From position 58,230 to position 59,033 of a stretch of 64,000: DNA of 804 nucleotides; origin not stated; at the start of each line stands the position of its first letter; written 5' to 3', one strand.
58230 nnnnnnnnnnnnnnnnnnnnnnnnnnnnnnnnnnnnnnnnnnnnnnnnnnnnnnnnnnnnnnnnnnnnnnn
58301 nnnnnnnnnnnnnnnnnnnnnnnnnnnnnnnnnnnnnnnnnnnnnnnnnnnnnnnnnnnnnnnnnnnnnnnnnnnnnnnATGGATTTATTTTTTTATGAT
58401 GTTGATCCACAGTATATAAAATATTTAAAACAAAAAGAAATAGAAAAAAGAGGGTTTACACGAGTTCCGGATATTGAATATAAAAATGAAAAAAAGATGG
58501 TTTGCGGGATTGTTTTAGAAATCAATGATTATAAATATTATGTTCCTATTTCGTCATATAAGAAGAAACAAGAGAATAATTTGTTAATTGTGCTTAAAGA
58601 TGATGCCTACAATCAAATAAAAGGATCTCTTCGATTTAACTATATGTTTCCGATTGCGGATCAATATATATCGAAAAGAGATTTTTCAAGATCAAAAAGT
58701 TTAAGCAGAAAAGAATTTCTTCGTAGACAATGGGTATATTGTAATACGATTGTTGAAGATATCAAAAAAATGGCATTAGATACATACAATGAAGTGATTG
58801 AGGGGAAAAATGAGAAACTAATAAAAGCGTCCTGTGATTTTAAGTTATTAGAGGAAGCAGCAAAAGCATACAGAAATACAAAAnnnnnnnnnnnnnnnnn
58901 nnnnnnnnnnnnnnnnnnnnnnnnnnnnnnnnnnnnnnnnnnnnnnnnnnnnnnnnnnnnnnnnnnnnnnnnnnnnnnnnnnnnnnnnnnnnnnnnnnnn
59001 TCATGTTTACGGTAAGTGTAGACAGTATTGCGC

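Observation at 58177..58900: ToxN/AbiQ-type toxin wedged between mnmE and mnmG, with an upstream RNA region that lacks canonical tandem repeats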

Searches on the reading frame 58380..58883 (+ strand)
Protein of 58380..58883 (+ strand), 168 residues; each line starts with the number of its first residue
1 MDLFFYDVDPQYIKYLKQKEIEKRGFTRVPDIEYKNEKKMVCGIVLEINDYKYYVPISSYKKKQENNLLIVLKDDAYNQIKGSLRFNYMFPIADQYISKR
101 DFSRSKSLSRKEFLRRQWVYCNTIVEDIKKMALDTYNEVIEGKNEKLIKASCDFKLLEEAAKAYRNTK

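Call 3: search_protein_families(library=pfam, proteins=[window:58380-58883:+], max_evalue=1)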
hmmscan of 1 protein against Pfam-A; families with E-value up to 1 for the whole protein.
window:58380-58883:+ (168 aa): 2 families
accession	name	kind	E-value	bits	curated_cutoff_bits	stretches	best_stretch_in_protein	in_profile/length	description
PF13958.12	ToxN_toxin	-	1.3e-33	116.9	25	1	5-164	3-159/159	Toxin ToxN, type III toxin-antitoxin system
PF12967.12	DUF3855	-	0.0046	17.4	27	1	42-73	102-133/158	Domain of Unknown Function with PDB structure (DUF3855)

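Call 4: search_protein_families(library=padloc, proteins=[window:58380-58883:+], max_evalue=1)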
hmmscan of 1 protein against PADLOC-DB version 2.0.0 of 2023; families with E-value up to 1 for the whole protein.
window:58380-58883:+ (168 aa): 1 family
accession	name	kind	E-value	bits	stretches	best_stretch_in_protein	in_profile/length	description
PDLC02352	AbiQ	-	4.7e-30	103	1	5-166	3-159/160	AbiQ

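Call 10: find_homologous_proteins(query=window:58380-58883:+, max_evalue=0.001)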
Query window:58380-58883:+ (168 aa): 246 proteins with E <= 0.001 among 292 candidates; the best 120 are listed.
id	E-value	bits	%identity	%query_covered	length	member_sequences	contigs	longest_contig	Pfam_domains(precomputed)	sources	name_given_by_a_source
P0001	2.4e-104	365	100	100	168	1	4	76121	PF13958.13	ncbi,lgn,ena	-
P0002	1.6e-86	307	80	98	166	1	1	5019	PF13958.13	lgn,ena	-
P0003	2.0e-84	300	78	98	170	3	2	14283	PF13958.13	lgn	-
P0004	5.8e-83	295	80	98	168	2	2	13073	PF13958.13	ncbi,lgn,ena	-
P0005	1.6e-82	294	77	100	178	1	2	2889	PF13958.13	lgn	-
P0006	1.4e-81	291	76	98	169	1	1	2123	PF13958.13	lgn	-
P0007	1.3e-80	287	78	98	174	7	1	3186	PF13958.13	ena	-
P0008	6.0e-80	285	73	98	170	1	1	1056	PF13958.13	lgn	-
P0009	2.3e-77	277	73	99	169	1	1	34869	PF13958.13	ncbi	-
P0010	2.9e-76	273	73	100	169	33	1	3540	PF13958.13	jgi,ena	-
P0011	3.5e-76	273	73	99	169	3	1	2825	PF13958.13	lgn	-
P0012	4.2e-76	273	73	98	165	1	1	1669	PF13958.13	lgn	-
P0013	5.9e-76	272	72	99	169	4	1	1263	PF13958.13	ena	-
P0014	8.4e-76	272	72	98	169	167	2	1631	PF13958.13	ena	-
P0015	9.3e-76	272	72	98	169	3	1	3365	PF13958.13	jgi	jgi:protein AbiQ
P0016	1.1e-75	271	71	100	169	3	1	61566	PF13958.13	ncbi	-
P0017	1.8e-75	271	73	99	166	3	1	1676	PF13958.13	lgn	-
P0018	2.8e-75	270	72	98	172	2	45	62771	PF13958.13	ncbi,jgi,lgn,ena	-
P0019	5.1e-75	269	72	98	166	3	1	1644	PF13958.13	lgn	-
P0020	5.9e-75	269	72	99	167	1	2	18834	PF13958.13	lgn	-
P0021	8.9e-75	268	73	98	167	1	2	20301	PF13958.13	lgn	-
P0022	9.4e-75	268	72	99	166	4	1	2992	PF13958.13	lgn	-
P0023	1.3e-74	268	69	99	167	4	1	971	PF13958.13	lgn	-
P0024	1.4e-74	268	73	98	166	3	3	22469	PF13958.13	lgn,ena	-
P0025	2.9e-74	267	72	99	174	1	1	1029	PF13958.13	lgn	-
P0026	3.0e-74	267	71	98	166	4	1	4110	PF13958.13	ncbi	-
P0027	3.1e-74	267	72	98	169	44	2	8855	PF13958.13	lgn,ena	-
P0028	3.4e-74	267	73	98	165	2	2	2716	PF13958.13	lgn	-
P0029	4.8e-74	266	72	98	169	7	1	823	PF13958.13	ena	-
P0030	5.8e-74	266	71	98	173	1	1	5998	PF13958.13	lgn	-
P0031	7.2e-74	265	72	98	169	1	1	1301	PF13958.13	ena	-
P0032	8.5e-74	265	71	98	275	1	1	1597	PF13958.13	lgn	-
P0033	9.1e-74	265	69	99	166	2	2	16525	PF13958.13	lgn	-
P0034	9.2e-74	265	71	100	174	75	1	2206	PF13958.13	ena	-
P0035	9.9e-74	265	70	100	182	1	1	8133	PF13958.13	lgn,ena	-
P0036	1.2e-73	265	70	100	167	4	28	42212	PF13958.13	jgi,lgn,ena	-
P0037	1.3e-73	265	72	98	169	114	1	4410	PF13958.13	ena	-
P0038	1.4e-73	265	72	98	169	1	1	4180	PF13958.13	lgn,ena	-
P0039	1.5e-73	264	70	98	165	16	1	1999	PF13958.13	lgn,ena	-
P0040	1.6e-73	264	72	98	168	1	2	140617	PF13958.13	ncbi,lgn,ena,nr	ncbi:MAG: type III toxin-antitoxin system ToxN/AbiQ family toxin [Lachnospiraceae bacterium]|nr:type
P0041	6.3e-73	262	72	98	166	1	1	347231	PF13958.13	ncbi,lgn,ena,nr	ncbi:MAG: type III toxin-antitoxin system ToxN/AbiQ family toxin [Lachnospiraceae bacterium]|nr:type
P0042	6.7e-73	262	70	98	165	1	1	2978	PF13958.13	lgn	-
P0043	1.3e-72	261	72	98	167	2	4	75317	PF13958.13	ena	-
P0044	1.4e-72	261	72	98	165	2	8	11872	PF13958.13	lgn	-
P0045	2.0e-72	261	70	100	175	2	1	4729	PF13958.13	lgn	-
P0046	2.2e-72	261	71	98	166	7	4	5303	PF13958.13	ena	-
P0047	2.6e-72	260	71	98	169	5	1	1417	PF13958.13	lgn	-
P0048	2.6e-72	260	72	96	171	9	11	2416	PF13958.13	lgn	-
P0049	6.9e-72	259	70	98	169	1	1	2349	PF13958.13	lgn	-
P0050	1.6e-71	258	70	98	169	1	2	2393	PF13958.13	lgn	-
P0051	4.7e-71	256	70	98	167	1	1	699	PF13958.13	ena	-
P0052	6.9e-71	256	71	100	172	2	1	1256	PF13958.13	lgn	-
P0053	7.5e-71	256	70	100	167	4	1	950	PF13958.13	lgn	-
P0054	1.0e-70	255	70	98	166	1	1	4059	PF13958.13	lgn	-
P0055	3.0e-70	254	69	99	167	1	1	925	PF13958.13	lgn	-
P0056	4.1e-70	253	68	98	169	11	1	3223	PF13958.13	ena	-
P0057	5.1e-70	253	68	98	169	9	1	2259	PF13958.13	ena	-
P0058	5.3e-70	253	69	98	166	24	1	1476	PF13958.13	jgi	jgi:protein AbiQ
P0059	1.4e-69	252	70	98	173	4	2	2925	PF13958.13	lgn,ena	-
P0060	1.9e-69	251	70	98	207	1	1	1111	PF13958.13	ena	-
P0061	2.4e-69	251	70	98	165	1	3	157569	PF13958.13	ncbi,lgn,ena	-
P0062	3.5e-69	250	69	98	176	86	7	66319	PF13958.13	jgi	jgi:protein AbiQ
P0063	8.9e-69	249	68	98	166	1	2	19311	PF13958.13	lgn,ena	-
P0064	1.3e-68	248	68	100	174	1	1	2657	PF13958.13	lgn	-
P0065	1.7e-68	248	68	98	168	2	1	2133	PF13958.13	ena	-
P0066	1.3e-67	245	67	98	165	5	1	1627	PF13958.13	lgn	-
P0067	2.7e-66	241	67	98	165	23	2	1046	PF13958.13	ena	-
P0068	3.9e-65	237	63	98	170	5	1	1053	PF13958.13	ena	-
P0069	5.5e-65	237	64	98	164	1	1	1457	PF13958.13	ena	-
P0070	6.4e-65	236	77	79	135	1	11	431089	PF13958.13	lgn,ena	-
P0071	6.7e-62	227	62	98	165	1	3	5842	PF13958.13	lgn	-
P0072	8.5e-62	226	63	98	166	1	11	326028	PF13958.13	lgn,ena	-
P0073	1.5e-61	225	61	98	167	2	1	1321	PF13958.13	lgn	-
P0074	3.0e-61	224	62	98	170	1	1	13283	PF13958.13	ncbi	-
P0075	1.7e-59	219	59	98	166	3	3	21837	PF13958.13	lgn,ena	-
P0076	2.0e-57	212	61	98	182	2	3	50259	PF13958.13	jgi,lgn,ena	-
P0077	1.7e-56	209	74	77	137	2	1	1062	PF13958.13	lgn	-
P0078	4.9e-56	208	72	74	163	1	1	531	PF13958.13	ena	-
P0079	6.5e-56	207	60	98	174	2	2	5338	PF13958.13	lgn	-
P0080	8.8e-56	207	61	98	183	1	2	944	PF13958.13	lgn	-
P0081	1.9e-55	206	59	100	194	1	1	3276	PF13958.13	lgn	-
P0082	7.5e-55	204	75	74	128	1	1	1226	PF13958.13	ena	-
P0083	1.1e-54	203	65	96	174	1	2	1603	PF13958.13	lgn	-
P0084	1.7e-54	202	71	77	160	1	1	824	PF13958.13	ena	-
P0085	9.4e-51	190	73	69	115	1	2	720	PF13958.13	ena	-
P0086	1.4e-49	187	56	98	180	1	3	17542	PF13958.13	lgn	-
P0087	4.1e-49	185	69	71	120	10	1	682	PF13958.13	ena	-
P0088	6.6e-49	184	75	67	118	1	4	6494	PF13958.13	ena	-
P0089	1.0e-48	184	75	67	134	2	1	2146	PF13958.13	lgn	-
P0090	1.7e-48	183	53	99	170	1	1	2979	PF13958.13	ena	-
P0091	6.2e-48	181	57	96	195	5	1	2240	PF13958.13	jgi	-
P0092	8.5e-48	181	53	96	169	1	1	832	PF13958.13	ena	-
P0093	2.3e-47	179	76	62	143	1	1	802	PF13958.13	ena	-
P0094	3.3e-47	179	51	98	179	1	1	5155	PF13958.13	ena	-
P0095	1.8e-46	176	51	96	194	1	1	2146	PF13958.13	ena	-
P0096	2.0e-46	176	52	98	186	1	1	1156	PF13958.13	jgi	jgi:protein AbiQ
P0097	4.3e-45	172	64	77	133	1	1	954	PF13958.13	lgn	-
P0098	1.0e-44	171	50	96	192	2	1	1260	PF13958.13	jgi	-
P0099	2.7e-44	169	76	60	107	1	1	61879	PF13958.13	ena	-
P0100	7.1e-44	168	47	100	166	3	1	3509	PF13958.13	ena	-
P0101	1.4e-43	167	48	98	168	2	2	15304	PF13958.13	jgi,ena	-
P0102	6.4e-43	165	74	59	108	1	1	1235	PF13958.13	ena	-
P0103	8.5e-43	165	49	97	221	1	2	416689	PF13958.13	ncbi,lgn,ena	-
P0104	1.5e-42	164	51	96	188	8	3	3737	PF13958.13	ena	-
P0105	3.1e-42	163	48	98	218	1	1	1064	PF13958.13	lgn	-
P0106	6.7e-42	162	53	95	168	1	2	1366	PF13958.13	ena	-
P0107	7.6e-42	161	50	96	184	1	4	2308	PF13958.13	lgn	-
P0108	1.4e-41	161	74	55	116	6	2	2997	PF13958.13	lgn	-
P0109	2.8e-41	160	74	55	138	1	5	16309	PF13958.13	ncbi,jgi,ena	jgi:protein AbiQ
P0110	2.8e-41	160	46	98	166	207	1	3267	PF13958.13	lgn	-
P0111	3.4e-41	159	74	58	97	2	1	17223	PF13958.13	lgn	-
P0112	5.5e-41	159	46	98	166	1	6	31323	PF13958.13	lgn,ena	-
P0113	9.7e-41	158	49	94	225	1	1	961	PF13958.13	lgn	-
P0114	1.9e-40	157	49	99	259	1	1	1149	PF13958.13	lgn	-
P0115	6.5e-40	155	47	98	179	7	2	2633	PF13958.13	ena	-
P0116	7.0e-40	155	45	98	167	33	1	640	PF13958.13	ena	-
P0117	8.8e-40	155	45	98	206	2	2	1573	PF13958.13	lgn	-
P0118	1.2e-39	154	50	98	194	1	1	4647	PF13958.13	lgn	-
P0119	4.9e-39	152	44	98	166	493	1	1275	PF13958.13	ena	-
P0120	2.1e-38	150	46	99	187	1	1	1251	PF13958.13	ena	-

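Call 12: find_related_loci(query=A1, collection=genome_contigs, flank=3000)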
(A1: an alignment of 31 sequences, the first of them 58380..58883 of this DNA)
Query A1 (168 aa) in genome_contigs; peptide patterns used: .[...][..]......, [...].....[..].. (x = any residue, [..] = any of these).
64 stretches matched a pattern; 34 encode a relative of the query (tblastn E <= 1e-3); 34 distinct loci.
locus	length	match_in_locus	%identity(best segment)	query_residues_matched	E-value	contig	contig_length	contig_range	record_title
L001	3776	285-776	72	1-165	2e-81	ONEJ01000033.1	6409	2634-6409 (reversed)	uncultured Lachnospiraceae bacterium isolate RUG231 genome assembly, contig: k87_19055609, whole genome shotgun sequence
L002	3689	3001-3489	72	1-164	2e-81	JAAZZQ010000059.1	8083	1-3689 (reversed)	MAG: Lachnospiraceae bacterium isolate bin44o c_000002528408, whole genome shotgun sequence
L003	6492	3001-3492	72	1-165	4e-80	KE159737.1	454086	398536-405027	Dorea sp. 5-2 genomic scaffold acPFE-supercont1.3, whole genome shotgun sequence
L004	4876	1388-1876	72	1-164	9e-80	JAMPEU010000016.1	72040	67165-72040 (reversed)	MAG: Butyrivibrio sp. isolate NALB_7823_4 Scaffold_#16__SCF_016___72040_bp, whole genome shotgun sequence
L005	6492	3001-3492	69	1-165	5e-80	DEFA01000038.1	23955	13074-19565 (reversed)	MAG TPA_asm: Lachnospiraceae bacterium UBA2864 UBA2864_contig_24582, whole genome shotgun sequence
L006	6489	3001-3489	71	1-164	9e-80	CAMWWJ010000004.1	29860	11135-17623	MAG TPA_asm: uncultured Lachnospiraceae bacterium isolate SRR14411331_bin.4_metawrap_v1.3_MAG genome assembly, contig: N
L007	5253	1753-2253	71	1-168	6e-80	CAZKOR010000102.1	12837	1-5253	MAG TPA_asm: uncultured Bacteroides sp. isolate SRP199465_co1_387 genome assembly, contig: NODE_13990_length_12837_cov_9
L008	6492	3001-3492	72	1-165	1e-79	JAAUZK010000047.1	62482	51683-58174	MAG: Lachnospiraceae bacterium isolate Mgla_MAG_20-bin_8 c_000000096550, whole genome shotgun sequence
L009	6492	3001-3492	70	1-165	2e-79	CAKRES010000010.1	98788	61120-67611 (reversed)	MAG: uncultured Lachnospiraceae bacterium isolate REFINED_METABAT215_TOP10_CONTIGS_1500_ASSEMBLY_K77_MERGED__Hadza_MoBio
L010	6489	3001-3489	72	1-164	2e-79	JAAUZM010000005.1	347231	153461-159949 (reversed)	MAG: Lachnospiraceae bacterium isolate Mgla_MAG_2-bin_7 c_000000019735, whole genome shotgun sequence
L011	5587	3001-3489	73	1-164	5e-79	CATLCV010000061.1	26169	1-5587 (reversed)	MAG TPA_asm: uncultured Lachnospiraceae bacterium isolate MGG09759_1680015481 genome assembly, contig: ERR3199635_1799,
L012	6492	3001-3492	70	1-165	4e-75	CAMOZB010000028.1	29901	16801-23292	MAG: uncultured Lachnospiraceae bacterium isolate SRR873608_bin.24_metaWRAP_v1.3_MAG genome assembly, contig: NODE_3891_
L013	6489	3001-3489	67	1-164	3e-72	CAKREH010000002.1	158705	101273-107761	MAG: uncultured Roseburia sp. isolate REFINED_METABAT215_TOP10_CONTIGS_1500_ASSEMBLY_K77_MERGED__Hadza_MoBio_hadza-E-H_F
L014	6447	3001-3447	69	5-154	2e-69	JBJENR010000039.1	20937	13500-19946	MAG: Acetatifactor sp. isolate FUKU05_bin.009 NODE_151_length_20937_cov_9.690834, whole genome shotgun sequence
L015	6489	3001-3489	49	2-164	1e-49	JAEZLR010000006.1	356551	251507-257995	MAG: Bacillota bacterium isolate OH_CDB_78 k127_2575795, whole genome shotgun sequence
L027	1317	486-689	78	1-68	3e-33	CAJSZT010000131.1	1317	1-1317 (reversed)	Lachnospiraceae bacterium isolate 4.CH94.Fmh genome assembly, contig: MGBC000001.131, whole genome shotgun sequence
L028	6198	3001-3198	76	1-68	4e-30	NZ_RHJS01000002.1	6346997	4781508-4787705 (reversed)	Schaedlerella arabinosiphila strain DSM 106076 000000F_quiver_pilon, whole genome shotgun sequence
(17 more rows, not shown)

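Call 15: find_encoding_contigs(protein=P0001, flank=4000, max_places=6)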
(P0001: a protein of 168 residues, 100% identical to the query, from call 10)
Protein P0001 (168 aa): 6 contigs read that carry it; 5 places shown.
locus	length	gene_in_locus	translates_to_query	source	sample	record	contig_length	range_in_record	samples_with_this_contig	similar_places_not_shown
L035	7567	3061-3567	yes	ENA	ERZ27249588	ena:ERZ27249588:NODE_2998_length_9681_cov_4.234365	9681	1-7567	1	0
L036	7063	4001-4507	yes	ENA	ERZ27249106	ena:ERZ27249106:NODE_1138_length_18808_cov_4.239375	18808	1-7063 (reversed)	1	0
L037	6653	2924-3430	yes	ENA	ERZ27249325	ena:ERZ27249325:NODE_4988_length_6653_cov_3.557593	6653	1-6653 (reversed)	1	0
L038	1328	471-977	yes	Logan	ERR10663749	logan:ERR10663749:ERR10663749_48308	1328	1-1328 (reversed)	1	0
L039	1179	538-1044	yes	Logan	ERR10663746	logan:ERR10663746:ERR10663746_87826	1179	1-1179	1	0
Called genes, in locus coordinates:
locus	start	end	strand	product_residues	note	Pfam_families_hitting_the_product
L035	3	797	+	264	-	?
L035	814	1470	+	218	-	PF14804:Jag_N, PF13083:KH_KhpA-B, PF01424:R3H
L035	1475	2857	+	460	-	PF10396:TrmE_N, PF12631:MnmE_helical, PF03193:RsgA_GTPase (faint), PF00350:Dynamin_N (faint), PF01926:MMR_HSR1, PF02421:FeoB_N, PF04548:AIG1 (faint)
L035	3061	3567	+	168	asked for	PF13958:ToxN_toxin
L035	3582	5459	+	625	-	PF00890:FAD_binding_2 (faint), PF01134:GIDA, PF01266:DAO (faint), PF07992:Pyr_redox_2, PF13738:Pyr_redox_3 (faint), PF21680:GIDA_C_1st, PF13932:SAM_GIDA_C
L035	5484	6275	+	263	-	PF01636:APH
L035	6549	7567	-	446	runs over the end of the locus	PF01554:MatE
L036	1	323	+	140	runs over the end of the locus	PF00825:Ribonuclease_P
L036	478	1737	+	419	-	PF02096:60KD_IMP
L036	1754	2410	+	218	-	PF14804:Jag_N, PF13083:KH_KhpA-B, PF01424:R3H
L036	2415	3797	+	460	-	PF10396:TrmE_N, PF12631:MnmE_helical, PF03193:RsgA_GTPase (faint), PF00350:Dynamin_N (faint), PF01926:MMR_HSR1, PF02421:FeoB_N, PF04548:AIG1 (faint)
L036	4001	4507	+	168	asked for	PF13958:ToxN_toxin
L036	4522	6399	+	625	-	PF00890:FAD_binding_2 (faint), PF01134:GIDA, PF01266:DAO (faint), PF07992:Pyr_redox_2, PF13738:Pyr_redox_3 (faint), PF21680:GIDA_C_1st, PF13932:SAM_GIDA_C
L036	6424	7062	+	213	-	?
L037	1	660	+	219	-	?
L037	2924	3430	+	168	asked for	PF13958:ToxN_toxin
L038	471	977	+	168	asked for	PF13958:ToxN_toxin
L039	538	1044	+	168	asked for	PF13958:ToxN_toxin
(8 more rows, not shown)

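Call 16: search_solved_structures(query=window:58380-58883:+, max_evalue=1, show_alignments=2)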
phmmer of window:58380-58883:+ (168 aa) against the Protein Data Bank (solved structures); distinct sequences matched with E-value up to 1: 5.
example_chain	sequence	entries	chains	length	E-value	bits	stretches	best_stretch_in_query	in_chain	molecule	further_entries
4glk_A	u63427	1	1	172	2.4e-11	47.6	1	3-165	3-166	AbiQ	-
2xd0_A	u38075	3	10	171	1.2e-10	45.3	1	5-162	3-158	TOXN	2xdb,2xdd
7d8o_A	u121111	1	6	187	5.9e-08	36.6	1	5-161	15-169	Type III toxin-antitoxin system ToxN/AbiQ family toxin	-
4ato_A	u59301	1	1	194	6.2e-07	33.2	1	5-166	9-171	TOXN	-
3cki_B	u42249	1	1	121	0.00091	22.9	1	16-69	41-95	Metalloproteinase inhibitor 3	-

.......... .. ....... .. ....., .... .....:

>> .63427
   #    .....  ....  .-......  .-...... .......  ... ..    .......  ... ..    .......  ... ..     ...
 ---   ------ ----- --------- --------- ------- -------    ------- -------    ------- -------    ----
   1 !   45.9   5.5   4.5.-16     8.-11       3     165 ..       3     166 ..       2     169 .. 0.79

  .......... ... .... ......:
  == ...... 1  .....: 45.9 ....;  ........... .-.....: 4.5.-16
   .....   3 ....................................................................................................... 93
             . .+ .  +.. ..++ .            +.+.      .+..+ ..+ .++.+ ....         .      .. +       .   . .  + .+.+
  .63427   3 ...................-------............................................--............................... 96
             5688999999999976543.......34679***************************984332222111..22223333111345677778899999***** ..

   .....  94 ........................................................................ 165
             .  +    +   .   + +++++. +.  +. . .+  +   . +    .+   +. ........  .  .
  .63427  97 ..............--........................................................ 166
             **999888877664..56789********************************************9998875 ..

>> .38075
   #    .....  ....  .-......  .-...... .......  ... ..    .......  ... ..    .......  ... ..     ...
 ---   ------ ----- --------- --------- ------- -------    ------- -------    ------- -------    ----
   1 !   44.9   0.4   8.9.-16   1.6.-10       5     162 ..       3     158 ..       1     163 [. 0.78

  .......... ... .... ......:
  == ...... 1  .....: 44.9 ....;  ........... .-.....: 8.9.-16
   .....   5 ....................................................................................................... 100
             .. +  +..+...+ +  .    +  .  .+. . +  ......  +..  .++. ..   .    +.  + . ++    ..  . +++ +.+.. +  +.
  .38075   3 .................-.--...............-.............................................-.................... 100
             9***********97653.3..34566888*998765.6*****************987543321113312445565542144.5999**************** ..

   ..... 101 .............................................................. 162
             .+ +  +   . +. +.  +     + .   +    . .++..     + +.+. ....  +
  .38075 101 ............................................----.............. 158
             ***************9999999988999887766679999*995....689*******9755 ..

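Call 21: find_related_loci(query=window:58380-58883:+, collection=metagenome_contigs, flank=2500)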
Query window:58380-58883:+ (168 aa) in metagenome_contigs; peptide patterns used: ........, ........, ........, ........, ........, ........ (x = any residue, [..] = any of these).
243 stretches matched a pattern; 8 encode a relative of the query (tblastn E <= 1e-3); 8 distinct loci.
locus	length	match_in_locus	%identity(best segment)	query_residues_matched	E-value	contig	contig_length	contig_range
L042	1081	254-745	79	1-164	5e-96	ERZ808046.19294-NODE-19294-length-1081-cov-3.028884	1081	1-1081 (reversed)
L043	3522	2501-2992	71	1-165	3e-81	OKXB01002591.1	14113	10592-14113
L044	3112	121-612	71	1-165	3e-81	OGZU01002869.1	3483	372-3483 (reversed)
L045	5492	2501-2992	71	1-165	6e-81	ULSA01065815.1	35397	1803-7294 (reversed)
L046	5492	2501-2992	70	1-165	7e-81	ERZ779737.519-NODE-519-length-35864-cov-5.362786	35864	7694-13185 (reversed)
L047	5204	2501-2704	78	1-68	2e-33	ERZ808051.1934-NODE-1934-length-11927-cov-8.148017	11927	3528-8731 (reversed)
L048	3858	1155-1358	78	1-68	2e-33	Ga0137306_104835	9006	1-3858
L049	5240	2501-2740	36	85-164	1e-12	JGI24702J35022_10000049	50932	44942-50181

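Call 23: find_encoding_contigs(protein=P0002, flank=2500, max_places=3)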
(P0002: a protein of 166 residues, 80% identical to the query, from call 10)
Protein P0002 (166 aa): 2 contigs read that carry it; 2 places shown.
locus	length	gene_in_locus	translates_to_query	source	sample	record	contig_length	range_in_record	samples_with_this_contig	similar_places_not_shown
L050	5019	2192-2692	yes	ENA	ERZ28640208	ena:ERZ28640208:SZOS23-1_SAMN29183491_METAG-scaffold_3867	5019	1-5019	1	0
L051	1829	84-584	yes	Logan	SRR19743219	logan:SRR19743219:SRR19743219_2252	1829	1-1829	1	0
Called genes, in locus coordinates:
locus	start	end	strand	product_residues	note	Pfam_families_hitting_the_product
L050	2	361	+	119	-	?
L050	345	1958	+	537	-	-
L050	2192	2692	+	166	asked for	PF13958:ToxN_toxin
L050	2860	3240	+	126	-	-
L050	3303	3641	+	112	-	PF09479:Flg_new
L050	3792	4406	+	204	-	-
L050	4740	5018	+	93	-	?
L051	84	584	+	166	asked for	PF13958:ToxN_toxin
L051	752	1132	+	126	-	-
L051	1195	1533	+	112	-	PF09479:Flg_new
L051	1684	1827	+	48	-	?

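Call 24: find_encoding_contigs(protein=P0004, flank=2500, max_places=3)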
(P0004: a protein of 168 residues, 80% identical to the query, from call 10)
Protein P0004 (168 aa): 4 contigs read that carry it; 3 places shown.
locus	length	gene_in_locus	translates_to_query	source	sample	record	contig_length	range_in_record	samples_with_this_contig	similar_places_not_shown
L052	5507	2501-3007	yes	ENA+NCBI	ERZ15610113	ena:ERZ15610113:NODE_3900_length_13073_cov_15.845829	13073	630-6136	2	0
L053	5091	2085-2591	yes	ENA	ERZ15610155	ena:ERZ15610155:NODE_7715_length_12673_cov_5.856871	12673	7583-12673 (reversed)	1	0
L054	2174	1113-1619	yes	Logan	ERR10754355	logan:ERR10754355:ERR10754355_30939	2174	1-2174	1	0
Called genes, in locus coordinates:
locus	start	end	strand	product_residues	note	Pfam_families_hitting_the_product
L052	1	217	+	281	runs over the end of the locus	?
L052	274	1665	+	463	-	PF02874:ATP-synt_ab_N, PF00006:ATP-synt_ab, PF22919:ATP-synt_VA_C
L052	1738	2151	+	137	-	PF02823:ATP-synt_DE_N, PF00401:ATP-synt_DE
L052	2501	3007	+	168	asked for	PF13958:ToxN_toxin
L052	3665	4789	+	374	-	PF01676:Metalloenzyme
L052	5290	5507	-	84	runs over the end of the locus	-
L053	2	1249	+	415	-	?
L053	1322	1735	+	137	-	PF02823:ATP-synt_DE_N, PF00401:ATP-synt_DE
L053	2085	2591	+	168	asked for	PF13958:ToxN_toxin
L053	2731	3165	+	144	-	PF08211:dCMP_cyt_deam_2, PF00383:dCMP_cyt_deam_1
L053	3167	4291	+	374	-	PF01676:Metalloenzyme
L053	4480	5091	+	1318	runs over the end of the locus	PF17652:Glyco_hydro81C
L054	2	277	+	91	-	?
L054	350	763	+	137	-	PF02823:ATP-synt_DE_N, PF00401:ATP-synt_DE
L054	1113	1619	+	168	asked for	PF13958:ToxN_toxin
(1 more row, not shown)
